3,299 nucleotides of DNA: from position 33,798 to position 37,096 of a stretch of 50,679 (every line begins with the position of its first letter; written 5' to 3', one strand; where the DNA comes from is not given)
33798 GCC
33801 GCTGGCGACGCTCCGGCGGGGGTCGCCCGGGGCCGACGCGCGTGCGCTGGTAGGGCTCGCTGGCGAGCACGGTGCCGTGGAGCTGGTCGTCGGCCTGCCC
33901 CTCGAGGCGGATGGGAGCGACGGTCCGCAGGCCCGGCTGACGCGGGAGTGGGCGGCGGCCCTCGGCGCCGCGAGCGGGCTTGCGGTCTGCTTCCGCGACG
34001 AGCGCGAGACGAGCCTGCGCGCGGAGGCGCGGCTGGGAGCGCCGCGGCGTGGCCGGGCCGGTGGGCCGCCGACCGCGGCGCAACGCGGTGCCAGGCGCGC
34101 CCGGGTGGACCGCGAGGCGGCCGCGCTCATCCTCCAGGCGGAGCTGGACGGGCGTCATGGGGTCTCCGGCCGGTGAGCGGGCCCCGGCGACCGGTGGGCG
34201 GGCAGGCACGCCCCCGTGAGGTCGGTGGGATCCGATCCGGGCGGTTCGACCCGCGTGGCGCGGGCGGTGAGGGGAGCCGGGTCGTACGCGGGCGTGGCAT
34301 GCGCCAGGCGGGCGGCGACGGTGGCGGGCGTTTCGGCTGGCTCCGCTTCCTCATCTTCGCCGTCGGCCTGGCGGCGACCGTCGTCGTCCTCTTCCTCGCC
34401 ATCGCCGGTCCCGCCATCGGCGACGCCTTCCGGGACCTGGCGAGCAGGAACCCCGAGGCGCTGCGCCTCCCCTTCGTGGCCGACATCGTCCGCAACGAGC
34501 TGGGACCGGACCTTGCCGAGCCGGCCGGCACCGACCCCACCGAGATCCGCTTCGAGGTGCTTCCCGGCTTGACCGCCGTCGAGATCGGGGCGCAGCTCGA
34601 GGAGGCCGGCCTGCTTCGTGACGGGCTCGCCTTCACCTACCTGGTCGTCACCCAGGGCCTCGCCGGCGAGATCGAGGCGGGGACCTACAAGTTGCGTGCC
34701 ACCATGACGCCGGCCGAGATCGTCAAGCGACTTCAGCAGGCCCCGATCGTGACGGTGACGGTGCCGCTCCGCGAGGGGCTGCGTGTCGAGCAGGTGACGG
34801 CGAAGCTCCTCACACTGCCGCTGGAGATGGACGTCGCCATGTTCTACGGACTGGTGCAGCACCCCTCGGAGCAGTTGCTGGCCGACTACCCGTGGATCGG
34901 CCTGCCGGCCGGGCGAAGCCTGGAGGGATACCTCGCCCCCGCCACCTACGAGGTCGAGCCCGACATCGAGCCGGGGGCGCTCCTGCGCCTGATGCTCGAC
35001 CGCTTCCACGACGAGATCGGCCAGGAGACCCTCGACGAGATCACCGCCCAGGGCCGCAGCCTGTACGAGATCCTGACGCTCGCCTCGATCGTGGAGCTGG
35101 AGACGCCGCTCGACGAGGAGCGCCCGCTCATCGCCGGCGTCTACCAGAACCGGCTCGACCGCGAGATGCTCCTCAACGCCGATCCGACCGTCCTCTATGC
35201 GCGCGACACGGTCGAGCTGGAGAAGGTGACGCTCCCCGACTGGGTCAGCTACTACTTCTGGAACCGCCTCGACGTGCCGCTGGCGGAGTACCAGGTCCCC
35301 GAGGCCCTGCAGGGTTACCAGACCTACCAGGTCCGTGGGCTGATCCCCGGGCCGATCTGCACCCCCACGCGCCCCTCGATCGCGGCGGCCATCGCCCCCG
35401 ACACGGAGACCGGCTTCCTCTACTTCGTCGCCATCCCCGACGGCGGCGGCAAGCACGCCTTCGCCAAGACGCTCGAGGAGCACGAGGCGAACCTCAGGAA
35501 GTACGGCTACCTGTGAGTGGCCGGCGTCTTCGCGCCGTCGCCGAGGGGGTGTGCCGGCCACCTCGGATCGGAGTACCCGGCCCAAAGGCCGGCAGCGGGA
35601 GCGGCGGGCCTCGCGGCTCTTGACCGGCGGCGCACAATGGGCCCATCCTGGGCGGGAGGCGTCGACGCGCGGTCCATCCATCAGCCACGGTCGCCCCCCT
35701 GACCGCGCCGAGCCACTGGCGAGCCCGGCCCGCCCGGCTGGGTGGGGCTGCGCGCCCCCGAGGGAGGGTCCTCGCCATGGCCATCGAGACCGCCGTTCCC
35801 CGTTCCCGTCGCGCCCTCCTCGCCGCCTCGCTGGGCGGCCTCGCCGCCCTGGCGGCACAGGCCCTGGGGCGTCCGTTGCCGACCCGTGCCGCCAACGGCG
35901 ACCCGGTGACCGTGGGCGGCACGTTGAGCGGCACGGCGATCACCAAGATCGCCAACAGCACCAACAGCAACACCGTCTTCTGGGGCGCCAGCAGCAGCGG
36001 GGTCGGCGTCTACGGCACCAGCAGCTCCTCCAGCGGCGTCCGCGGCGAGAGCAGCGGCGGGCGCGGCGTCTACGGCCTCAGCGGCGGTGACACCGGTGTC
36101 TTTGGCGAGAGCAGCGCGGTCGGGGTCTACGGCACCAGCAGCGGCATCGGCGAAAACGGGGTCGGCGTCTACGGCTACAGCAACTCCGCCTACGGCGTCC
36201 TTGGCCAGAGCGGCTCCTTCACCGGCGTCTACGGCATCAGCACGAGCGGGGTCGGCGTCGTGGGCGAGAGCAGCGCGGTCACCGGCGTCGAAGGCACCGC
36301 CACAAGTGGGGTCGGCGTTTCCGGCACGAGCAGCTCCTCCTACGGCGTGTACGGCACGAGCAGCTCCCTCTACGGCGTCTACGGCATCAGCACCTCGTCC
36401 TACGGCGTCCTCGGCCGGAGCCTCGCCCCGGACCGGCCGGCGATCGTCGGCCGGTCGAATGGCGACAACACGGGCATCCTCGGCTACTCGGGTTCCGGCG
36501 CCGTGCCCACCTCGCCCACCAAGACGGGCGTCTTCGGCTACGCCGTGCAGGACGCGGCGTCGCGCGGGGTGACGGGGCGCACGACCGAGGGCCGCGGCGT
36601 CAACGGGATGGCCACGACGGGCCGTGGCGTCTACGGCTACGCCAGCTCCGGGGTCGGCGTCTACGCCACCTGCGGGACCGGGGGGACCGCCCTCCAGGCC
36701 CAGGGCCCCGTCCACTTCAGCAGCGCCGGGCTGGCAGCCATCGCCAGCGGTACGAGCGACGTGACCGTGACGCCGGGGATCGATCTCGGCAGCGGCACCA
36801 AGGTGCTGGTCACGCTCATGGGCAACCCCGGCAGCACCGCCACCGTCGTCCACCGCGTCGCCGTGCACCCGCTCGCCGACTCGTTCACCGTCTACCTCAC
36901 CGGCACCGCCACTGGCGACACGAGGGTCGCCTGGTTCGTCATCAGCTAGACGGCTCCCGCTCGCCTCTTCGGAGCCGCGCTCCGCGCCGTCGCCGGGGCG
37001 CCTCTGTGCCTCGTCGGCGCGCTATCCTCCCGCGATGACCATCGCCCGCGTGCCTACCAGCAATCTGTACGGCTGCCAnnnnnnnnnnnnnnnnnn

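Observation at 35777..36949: Uncharacterised Tat-exported protein: ~21 decapeptide S-x-x-G-V-Y-G repeats plus a conserved C-terminal domain ending in WFVIS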

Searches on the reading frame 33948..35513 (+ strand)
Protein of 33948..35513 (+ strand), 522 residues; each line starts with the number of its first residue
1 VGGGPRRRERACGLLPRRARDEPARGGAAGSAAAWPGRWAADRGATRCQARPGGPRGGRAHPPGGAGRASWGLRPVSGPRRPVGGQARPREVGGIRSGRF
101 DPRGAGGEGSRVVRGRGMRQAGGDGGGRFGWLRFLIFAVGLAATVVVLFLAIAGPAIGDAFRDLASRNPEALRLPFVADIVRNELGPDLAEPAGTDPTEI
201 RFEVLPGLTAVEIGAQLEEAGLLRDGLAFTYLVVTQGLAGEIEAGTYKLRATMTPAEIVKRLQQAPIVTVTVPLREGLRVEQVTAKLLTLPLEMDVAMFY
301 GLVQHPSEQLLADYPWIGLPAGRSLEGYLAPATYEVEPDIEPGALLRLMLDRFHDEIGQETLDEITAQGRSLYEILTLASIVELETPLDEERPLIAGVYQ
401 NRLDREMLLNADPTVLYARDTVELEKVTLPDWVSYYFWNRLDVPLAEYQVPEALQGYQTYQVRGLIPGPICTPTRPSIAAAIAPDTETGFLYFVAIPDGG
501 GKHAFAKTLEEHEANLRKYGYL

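Call 14: search_protein_families(library=pfam, proteins=[window:33948-35513:+], max_evalue=0.00001)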
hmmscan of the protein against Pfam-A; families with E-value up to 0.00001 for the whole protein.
window:33948-35513:+ (522 aa): 1 family
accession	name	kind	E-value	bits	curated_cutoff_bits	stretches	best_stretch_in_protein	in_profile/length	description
PF02618.21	YceG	-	5.3e-67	226.6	32.4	1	202-518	1-275/275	YceG-like family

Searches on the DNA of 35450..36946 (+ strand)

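Call 64: search_rna_families(source=window, start=35450, end=35850, threshold=evalue, max_evalue=10)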
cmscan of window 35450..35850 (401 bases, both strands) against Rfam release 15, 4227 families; matches with E-value up to 10: 4.
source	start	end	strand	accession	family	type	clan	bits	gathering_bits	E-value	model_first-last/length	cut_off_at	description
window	35646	35739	+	RF03169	c-di-GMP-II-GAG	Cis-reg; riboswitch;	CL00127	61.6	40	5.1e-12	1-86/86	no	c-di-GMP-II-GAG riboswitch aptamer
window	35735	35778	+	RF03203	mir-3070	Gene; miRNA;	-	15.8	75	1.3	1-89/89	no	mir-3070 microRNA precursor family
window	35509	35529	-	RF02359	MS2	Cis-reg;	-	11.2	40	5.4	1-36/36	no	Bacteriophage MS2 operator hairpin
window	35453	35473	+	RF02086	Yar_2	Gene; lncRNA;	-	10.8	50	8.1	54-74/74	no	Yellow-achaete intergenic RNA conserved region 2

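Call 68: search_rna_families(sources=[L001, L002, L004, L006, L008, L009, L010, L011, L012], threshold=gathering)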
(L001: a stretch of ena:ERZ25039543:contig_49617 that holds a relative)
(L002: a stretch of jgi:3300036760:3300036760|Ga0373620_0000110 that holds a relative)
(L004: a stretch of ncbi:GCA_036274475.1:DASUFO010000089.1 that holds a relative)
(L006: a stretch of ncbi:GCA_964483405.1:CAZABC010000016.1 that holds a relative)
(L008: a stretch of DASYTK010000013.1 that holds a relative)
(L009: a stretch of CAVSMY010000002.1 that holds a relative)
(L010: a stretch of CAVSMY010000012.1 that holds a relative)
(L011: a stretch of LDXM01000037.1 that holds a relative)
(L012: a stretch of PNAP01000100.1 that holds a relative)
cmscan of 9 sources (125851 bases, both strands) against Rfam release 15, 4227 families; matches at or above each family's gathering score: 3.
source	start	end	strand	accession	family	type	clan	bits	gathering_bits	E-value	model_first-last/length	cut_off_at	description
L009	5330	5402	-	RF00005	tRNA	Gene; tRNA;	CL00001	71.4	29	2.5e-13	1-71/71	no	tRNA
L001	7667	7738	-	RF00005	tRNA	Gene; tRNA;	CL00001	66.9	29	4.4e-12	1-71/71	no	tRNA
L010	2606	2689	+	RF00005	tRNA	Gene; tRNA;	CL00001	53.9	29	1.7e-08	1-71/71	no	tRNA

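Call 69: search_rna_families(sources=[L013, L014, L015, L016, L017, L018, L019, L020, L021, L022, L023, L104, L105], threshold=gathering)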
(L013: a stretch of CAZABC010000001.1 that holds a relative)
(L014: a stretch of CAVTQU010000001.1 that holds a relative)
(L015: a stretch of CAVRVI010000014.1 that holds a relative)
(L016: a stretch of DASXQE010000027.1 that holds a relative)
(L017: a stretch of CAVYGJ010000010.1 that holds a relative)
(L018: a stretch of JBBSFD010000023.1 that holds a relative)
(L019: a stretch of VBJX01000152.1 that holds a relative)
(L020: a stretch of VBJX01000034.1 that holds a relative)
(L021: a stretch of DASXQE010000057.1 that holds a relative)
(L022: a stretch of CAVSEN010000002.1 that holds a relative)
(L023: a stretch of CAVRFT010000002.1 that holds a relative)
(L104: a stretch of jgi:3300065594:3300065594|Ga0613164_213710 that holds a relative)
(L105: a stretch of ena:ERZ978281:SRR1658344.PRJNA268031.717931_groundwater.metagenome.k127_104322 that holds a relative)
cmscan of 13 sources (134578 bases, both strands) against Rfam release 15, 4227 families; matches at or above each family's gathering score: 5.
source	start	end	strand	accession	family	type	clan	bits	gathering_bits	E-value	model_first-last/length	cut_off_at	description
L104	819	907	+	RF03169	c-di-GMP-II-GAG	Cis-reg; riboswitch;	CL00127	76.5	40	2.6e-13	1-86/86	no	c-di-GMP-II-GAG riboswitch aptamer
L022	9244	9338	+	RF03009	malK-III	Cis-reg;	-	73.9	50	1.6e-14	1-94/94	no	malK-III RNA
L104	4630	4718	+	RF03169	c-di-GMP-II-GAG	Cis-reg; riboswitch;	CL00127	72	40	3.7e-12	1-86/86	no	c-di-GMP-II-GAG riboswitch aptamer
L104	2084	2172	+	RF03169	c-di-GMP-II-GAG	Cis-reg; riboswitch;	CL00127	69.2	40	1.9e-11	1-86/86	no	c-di-GMP-II-GAG riboswitch aptamer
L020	5741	5813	-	RF00005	tRNA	Gene; tRNA;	CL00001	65.9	29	8.9e-12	1-71/71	no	tRNA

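Call 79: search_rna_families(sources=[L106, L107, L108, L109, L003, L005, L007], threshold=gathering)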
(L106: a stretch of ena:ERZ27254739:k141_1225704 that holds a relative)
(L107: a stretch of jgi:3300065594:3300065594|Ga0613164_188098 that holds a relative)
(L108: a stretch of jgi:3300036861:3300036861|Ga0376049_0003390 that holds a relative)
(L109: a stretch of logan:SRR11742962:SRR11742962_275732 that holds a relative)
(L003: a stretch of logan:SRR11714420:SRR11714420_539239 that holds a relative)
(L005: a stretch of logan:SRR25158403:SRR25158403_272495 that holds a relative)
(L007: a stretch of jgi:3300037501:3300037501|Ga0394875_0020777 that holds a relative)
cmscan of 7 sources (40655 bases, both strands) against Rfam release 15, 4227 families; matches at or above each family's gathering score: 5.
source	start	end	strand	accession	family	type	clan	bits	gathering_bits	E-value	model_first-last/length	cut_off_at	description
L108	4883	4970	+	RF03169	c-di-GMP-II-GAG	Cis-reg; riboswitch;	CL00127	76.5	40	8.1e-14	1-86/86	no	c-di-GMP-II-GAG riboswitch aptamer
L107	2711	2800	+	RF03169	c-di-GMP-II-GAG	Cis-reg; riboswitch;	CL00127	69.9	40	4e-12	1-86/86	no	c-di-GMP-II-GAG riboswitch aptamer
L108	6039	6111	+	RF00005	tRNA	Gene; tRNA;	CL00001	69.2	29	3.2e-13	1-71/71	no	tRNA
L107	7642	7713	-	RF00005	tRNA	Gene; tRNA;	CL00001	68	29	7.2e-13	1-71/71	no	tRNA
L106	4875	4964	+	RF03170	c-di-GMP-II-GCG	Cis-reg; riboswitch;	CL00127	62.3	47.9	3.4e-09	1-85/85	no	c-di-GMP-II-GCG riboswitch aptamer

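Call 82: build_rna_model(alignment_id=A6)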
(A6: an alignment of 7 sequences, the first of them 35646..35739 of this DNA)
Model R1 built from alignment A6 (7 sequences, 95 columns); structure: RNAalifold consensus.
model positions 89; base pairs 19; branch points 1; effective number of sequences 1.27; information 0.639 bits per position. Calibrated on 0.2 Mb of random sequence (short: E-values are rough).
structure used (alignment columns):
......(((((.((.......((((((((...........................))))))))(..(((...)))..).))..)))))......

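Call 83: search_with_rna_model(model_id=R1, sources=[window, L001, L002, L003, L004, L005, L006, L007, L008, L009, L010, L011, L012, L013, L014, L015, L016, L017, L018, L019, L020, L021, L022, L023, L104, L105, L106, L107, L108, L109], max_evalue=1)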
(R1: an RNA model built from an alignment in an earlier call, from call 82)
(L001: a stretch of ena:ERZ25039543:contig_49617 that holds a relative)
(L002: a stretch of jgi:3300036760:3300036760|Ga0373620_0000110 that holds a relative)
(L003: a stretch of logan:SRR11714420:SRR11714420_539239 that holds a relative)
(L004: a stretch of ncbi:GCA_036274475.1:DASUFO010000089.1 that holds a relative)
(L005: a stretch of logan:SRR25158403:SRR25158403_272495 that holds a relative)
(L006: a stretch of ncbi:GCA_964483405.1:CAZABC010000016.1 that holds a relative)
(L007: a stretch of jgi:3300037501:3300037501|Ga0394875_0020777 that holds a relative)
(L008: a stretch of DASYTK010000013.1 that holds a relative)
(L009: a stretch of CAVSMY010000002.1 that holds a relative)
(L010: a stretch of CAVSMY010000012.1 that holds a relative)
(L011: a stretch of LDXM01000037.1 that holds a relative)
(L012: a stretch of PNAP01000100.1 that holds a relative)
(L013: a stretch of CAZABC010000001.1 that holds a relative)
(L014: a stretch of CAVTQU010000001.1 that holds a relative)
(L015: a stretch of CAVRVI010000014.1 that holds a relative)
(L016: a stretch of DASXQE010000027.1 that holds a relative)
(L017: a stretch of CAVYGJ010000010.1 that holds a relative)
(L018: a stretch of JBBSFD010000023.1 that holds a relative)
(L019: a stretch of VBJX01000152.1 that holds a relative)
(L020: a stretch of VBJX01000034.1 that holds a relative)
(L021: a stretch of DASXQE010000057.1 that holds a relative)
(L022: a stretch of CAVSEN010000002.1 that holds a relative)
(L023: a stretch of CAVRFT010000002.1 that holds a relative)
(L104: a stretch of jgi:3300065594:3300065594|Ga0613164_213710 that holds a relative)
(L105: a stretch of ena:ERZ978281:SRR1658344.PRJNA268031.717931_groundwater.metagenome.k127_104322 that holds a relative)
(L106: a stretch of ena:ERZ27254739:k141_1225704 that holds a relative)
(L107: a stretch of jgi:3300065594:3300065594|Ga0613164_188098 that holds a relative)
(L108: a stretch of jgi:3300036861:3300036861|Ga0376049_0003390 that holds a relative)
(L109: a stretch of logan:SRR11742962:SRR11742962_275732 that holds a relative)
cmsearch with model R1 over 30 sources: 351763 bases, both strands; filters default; matches with E-value up to 1: 22.
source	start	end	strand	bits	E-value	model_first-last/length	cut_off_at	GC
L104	819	907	+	104.4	1.8e-22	1-89/89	no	0.74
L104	4630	4718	+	102.1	6.5e-22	1-89/89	no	0.75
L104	2084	2172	+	99.5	2.8e-21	1-89/89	no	0.76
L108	4883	4970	+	97.7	7.5e-21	1-89/89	no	0.73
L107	2711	2800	+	96.3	1.7e-20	1-89/89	no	0.74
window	35646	35739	+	87.3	2.6e-18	1-89/89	no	0.79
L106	4875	4964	+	87.1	3e-18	1-89/89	no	0.8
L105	1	42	+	37.9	3e-06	48-89/89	5'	0.83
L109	1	36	+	37.6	3.5e-06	54-89/89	5'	0.75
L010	11809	11891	-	25.1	0.0041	1-89/89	no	0.75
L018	10386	10472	-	18.2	0.2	1-89/89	no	0.71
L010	10178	10252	-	17.3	0.33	1-89/89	no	0.68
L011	7122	7201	+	17.1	0.37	1-89/89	no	0.73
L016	3570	3651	+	17.1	0.37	1-89/89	no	0.72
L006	5020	5120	-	16.8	0.43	1-89/89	no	0.7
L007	1330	1430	-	16.8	0.43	1-89/89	no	0.7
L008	1661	1733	-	16.5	0.52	1-89/89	no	0.68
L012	3293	3417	+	16.4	0.54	1-89/89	no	0.71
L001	5881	5948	-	16.2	0.59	1-89/89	no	0.66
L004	16129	16203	+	15.9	0.7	1-89/89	no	0.72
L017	7008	7084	+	15.8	0.76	1-89/89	no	0.73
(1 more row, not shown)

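Call 99: search_with_rna_model(model_id=R1, sources=[L024, L025, L026, L027, L028, L029, L030, L031, L032, L033, L034, L035, L036, L037, L038, L039, L040, L041, L042, L043, L044, L045, L046, L047, L048, L049, L050, L051, L052, L053, L054, L055, L056, L057, L058, L059, L060, L061, L062, L063, L064, L065, L066, L067, L068, L069, L070, L071, L072, L073, L074, L075, L076, L077, L078, L079, L080, L081, L082, L083, L084, L085, L086, L091, L095, L101], max_evalue=0.01)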
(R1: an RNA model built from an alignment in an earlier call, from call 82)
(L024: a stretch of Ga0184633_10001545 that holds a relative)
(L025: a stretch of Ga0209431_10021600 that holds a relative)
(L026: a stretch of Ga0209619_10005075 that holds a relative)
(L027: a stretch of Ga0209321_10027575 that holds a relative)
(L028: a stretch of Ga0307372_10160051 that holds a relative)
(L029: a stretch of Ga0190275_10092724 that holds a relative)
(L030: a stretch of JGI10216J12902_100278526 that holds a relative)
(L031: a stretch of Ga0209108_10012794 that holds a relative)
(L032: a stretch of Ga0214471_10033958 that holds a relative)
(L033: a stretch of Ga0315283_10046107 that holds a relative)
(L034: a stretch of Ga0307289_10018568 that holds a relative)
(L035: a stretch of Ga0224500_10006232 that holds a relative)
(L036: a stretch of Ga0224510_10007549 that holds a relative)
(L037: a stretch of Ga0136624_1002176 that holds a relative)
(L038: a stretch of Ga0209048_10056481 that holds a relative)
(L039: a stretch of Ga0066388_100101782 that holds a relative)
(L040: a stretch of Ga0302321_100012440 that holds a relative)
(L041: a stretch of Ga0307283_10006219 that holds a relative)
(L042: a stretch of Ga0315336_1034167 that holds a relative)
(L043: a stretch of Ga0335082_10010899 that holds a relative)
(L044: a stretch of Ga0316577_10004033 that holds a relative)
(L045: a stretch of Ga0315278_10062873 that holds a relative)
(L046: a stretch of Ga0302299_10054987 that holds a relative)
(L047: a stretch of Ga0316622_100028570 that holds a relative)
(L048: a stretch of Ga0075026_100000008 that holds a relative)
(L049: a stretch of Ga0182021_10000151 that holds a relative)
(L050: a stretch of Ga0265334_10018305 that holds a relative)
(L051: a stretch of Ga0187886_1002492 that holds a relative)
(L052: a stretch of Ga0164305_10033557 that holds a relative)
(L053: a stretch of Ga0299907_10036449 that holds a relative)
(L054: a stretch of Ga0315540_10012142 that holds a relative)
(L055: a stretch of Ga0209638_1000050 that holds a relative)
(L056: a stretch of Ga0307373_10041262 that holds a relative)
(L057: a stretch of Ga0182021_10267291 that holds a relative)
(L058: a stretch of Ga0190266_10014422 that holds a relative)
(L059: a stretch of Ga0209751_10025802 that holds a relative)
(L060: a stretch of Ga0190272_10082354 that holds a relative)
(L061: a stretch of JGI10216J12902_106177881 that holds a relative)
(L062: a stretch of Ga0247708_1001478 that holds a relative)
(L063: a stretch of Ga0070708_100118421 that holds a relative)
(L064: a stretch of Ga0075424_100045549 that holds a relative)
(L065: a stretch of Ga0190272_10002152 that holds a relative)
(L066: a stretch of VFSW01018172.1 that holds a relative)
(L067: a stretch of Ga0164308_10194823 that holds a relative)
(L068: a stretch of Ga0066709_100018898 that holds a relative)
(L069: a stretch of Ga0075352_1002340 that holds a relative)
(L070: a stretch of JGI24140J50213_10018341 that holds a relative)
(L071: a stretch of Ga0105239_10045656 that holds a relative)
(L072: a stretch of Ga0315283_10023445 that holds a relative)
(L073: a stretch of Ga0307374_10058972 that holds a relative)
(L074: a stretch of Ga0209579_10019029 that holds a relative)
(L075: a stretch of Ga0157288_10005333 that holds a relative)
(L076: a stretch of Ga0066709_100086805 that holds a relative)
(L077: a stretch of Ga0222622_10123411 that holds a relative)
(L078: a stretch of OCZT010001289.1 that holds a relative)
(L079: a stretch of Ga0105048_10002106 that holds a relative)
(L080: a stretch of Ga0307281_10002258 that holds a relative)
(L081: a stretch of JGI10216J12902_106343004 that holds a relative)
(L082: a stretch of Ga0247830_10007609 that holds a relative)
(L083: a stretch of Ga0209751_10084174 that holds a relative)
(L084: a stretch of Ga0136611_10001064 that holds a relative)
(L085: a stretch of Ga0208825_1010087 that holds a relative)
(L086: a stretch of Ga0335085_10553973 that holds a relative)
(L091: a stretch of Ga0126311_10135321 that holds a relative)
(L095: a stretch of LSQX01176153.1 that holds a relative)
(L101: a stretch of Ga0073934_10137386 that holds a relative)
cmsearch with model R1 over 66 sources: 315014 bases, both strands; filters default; matches with E-value up to 0.01: 0.
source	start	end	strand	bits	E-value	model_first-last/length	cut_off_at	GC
